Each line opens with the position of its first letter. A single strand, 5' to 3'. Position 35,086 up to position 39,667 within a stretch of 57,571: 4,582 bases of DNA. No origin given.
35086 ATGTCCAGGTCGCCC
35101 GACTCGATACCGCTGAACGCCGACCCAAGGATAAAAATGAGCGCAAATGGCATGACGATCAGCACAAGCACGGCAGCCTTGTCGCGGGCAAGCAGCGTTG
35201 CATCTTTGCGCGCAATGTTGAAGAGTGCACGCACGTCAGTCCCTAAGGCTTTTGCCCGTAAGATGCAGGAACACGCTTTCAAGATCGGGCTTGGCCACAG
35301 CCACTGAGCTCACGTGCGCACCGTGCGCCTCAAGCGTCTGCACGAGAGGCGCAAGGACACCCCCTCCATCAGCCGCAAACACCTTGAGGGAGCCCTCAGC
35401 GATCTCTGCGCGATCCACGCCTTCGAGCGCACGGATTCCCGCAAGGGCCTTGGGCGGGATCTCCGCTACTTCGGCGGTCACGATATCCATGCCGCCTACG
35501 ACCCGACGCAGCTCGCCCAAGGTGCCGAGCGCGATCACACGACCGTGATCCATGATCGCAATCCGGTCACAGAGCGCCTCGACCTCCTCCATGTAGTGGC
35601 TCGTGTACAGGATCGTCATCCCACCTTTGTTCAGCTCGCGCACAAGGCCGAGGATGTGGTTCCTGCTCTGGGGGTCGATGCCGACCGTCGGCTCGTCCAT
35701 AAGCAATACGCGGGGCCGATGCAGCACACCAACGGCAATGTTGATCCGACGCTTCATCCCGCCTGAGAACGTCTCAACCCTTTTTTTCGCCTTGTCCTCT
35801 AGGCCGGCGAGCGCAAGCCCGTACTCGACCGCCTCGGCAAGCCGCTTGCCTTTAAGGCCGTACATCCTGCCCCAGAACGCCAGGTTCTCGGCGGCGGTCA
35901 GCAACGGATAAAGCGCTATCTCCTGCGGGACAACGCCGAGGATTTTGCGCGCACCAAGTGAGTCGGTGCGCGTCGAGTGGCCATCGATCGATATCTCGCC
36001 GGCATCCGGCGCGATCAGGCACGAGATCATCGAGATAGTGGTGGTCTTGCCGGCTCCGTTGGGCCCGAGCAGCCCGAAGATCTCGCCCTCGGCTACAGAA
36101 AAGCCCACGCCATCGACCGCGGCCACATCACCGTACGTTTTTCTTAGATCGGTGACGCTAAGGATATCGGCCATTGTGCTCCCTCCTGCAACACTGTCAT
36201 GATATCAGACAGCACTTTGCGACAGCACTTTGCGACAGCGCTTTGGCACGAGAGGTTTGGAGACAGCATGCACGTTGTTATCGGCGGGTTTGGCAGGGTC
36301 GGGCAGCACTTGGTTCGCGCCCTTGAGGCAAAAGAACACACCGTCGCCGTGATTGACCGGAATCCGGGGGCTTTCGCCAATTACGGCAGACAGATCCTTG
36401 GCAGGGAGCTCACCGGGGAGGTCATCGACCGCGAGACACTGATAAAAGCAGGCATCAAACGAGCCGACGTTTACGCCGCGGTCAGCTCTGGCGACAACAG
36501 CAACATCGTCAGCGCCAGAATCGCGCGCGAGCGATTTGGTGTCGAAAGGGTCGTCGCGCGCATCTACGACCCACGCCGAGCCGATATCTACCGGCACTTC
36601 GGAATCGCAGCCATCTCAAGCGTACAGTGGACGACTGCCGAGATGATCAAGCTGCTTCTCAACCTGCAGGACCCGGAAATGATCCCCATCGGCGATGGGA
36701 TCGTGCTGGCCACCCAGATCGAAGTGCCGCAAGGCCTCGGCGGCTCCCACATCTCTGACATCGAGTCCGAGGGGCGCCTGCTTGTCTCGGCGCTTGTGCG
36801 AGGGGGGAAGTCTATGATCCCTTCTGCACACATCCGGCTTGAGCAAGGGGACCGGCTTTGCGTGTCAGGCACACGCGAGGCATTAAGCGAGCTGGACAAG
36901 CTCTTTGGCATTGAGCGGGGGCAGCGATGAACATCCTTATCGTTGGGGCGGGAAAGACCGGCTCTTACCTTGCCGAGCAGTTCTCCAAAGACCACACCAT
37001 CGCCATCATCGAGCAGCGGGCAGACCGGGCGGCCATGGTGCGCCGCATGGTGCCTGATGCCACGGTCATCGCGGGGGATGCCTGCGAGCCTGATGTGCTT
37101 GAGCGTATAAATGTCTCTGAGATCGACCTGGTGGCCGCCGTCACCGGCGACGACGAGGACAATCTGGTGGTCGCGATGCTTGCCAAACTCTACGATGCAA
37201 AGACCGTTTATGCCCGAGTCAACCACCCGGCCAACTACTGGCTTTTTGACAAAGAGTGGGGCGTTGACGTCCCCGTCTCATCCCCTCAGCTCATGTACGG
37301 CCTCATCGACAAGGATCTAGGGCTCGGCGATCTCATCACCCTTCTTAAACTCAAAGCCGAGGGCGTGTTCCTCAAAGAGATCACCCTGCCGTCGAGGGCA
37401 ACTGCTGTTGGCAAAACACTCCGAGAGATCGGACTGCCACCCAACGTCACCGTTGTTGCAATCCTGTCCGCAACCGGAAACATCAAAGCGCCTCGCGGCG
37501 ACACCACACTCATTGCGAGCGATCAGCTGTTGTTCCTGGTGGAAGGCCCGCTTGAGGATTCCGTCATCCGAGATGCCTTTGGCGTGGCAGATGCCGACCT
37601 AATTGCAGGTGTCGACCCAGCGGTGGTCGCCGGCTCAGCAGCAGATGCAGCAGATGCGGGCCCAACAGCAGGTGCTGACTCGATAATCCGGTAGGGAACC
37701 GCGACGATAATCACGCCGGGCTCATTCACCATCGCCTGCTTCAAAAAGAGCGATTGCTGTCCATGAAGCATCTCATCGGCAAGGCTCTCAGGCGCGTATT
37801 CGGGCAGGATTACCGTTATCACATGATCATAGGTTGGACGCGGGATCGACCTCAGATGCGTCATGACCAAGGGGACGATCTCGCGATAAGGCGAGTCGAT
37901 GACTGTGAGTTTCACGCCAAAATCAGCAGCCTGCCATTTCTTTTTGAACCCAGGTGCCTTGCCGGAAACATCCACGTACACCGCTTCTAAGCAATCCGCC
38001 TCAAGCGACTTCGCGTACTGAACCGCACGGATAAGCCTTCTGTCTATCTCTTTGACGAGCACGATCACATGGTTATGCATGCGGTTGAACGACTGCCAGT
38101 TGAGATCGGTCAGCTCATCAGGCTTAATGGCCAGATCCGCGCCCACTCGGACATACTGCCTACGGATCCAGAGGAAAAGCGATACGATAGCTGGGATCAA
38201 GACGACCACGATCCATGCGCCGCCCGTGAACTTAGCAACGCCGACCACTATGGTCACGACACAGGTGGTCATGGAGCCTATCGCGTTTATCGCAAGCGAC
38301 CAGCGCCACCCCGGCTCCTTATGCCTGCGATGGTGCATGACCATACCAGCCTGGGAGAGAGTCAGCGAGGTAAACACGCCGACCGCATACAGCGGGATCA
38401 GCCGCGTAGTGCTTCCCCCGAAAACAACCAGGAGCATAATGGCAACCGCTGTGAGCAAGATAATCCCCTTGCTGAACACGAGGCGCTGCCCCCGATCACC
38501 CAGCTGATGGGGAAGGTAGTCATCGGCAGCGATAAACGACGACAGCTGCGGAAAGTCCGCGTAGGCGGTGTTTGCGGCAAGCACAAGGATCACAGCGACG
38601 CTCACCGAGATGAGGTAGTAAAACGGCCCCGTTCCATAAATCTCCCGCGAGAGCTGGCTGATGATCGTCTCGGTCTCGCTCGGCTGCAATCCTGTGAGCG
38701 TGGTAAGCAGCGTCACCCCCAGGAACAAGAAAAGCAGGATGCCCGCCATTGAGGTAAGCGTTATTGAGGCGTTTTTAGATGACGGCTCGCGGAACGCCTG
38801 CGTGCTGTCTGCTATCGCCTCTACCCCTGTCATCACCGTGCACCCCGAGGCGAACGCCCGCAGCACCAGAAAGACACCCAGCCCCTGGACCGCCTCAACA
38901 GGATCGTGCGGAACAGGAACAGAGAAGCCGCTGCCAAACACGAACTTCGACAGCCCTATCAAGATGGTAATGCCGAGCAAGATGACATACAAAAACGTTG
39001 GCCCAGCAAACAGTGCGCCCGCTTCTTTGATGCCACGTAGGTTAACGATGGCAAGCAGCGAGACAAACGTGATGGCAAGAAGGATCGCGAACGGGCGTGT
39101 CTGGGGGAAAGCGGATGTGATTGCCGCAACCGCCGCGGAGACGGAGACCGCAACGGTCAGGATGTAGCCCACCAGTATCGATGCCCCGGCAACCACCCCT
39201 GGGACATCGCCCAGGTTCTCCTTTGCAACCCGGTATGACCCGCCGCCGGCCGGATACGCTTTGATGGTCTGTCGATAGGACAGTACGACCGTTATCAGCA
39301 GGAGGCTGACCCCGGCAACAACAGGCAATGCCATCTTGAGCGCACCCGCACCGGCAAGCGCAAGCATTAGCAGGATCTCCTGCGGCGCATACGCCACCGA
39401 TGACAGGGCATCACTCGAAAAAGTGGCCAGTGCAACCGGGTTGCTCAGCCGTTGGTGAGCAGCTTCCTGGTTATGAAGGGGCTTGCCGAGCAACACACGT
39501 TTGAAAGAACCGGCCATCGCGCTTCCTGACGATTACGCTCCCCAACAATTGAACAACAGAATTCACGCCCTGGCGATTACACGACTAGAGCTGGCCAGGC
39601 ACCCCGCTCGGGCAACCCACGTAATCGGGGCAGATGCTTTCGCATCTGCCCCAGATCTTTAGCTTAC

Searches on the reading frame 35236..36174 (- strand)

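Call 8: search_protein_families(library=pfam, proteins=[window:35236-36174:-], max_evalue=0.001)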
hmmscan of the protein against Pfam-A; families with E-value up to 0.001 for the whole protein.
window:35236-36174:- (312 aa): 2 families
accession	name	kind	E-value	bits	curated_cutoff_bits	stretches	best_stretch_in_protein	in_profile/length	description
PF00005.33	ABC_tran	-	8.3e-31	107.9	25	1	21-163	2-136/137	ABC transporter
PF13304.12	AAA_21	-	4.1e-11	43.9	27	1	135-193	237-298/304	AAA domain, putative AbiEii toxin, Type IV TA system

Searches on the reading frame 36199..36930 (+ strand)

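Call 8: search_protein_families(library=pfam, proteins=[window:36199-36930:+], max_evalue=0.001)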
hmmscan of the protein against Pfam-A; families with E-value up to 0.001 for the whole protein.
window:36199-36930:+ (243 aa): 4 families
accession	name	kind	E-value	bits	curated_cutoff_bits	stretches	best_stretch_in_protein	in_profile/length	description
PF02254.24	TrkA_N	-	2.2e-22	80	23.8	1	26-139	1-113/116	TrkA-N domain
PF02080.26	TrkA_C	-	3.7e-09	36.8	27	1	182-237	14-71/71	TrkA-C domain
PF01370.27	Epimerase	-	6e-05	23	20.9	1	26-86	2-61/240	NAD dependent epimerase/dehydratase family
PF13460.12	NAD_binding_10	-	0.00052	20.4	27.2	1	29-119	1-94/184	NAD(P)H-binding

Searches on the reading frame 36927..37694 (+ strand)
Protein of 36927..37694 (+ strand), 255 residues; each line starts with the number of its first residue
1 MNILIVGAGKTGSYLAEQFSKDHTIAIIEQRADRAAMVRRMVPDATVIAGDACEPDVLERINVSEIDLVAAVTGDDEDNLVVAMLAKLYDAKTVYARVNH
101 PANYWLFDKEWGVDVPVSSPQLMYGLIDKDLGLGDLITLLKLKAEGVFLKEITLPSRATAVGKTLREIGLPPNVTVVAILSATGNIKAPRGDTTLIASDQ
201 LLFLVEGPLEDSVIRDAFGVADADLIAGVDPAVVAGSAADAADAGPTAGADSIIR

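Call 8: search_protein_families(library=pfam, proteins=[window:36927-37694:+], max_evalue=0.001)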
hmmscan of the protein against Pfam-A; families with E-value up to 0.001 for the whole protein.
window:36927-37694:+ (255 aa): 2 families
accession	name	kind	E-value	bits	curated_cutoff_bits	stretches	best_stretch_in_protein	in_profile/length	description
PF02254.24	TrkA_N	-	8.1e-26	91.1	23.8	1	3-118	1-115/116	TrkA-N domain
PF02080.26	TrkA_C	-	2.6e-09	37.3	27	1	151-206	3-59/71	TrkA-C domain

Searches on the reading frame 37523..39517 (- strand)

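Call 8: search_protein_families(library=pfam, proteins=[window:37523-39517:-], max_evalue=0.001)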
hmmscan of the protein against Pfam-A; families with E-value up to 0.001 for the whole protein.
window:37523-39517:- (664 aa): 1 family
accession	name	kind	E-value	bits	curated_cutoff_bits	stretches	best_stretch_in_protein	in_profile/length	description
PF13520.12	AA_permease_2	-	5.1e-29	101.9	27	1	54-442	25-424/427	Amino acid permease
